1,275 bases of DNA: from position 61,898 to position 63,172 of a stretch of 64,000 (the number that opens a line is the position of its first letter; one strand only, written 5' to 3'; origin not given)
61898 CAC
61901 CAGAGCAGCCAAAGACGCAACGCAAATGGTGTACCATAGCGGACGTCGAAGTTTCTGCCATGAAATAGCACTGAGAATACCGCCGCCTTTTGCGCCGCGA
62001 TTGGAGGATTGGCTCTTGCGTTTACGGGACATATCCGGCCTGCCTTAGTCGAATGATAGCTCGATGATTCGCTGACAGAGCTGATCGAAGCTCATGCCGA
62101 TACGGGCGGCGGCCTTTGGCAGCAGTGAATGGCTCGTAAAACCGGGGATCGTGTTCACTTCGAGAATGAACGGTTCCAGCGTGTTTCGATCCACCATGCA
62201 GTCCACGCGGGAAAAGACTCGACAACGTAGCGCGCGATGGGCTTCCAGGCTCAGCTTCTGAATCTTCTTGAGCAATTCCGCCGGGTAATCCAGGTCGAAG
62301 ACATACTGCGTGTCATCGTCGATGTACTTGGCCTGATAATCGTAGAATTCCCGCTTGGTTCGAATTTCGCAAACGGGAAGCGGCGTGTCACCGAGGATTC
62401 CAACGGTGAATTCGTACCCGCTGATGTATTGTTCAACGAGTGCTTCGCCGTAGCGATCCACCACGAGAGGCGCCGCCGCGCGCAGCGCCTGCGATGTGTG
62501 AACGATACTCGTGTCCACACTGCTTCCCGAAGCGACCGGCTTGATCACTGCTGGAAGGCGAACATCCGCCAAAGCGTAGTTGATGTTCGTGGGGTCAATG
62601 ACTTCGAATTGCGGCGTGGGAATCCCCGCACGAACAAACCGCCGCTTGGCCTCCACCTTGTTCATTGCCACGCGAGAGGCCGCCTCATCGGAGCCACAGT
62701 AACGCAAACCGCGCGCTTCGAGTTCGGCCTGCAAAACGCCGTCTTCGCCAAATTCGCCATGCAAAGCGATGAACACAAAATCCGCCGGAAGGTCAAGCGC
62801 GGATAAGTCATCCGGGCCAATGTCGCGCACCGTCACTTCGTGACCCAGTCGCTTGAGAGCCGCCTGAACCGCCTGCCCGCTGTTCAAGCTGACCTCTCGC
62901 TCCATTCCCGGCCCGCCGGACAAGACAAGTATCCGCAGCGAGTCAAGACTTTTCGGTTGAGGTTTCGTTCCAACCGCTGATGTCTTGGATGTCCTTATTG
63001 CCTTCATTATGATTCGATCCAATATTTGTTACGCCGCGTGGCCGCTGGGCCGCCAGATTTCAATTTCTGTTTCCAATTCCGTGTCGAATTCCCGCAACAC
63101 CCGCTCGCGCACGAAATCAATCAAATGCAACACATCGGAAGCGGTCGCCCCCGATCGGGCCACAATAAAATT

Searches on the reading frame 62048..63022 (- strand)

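Call 59: search_protein_families(library=pfam, proteins=[window:62048-63022:-], max_evalue=0.000001)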
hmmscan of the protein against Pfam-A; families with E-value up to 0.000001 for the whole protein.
window:62048-63022:- (325 aa): 2 families
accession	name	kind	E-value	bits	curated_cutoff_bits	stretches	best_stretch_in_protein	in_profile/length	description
PF07478.18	Dala_Dala_lig_C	-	1.1e-46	159.3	24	1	131-321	4-204/204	D-ala D-ala ligase C-terminus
PF01820.27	Dala_Dala_lig_N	-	3.6e-16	60.2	34.6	1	78-111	88-121/121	D-ala D-ala ligase N-terminus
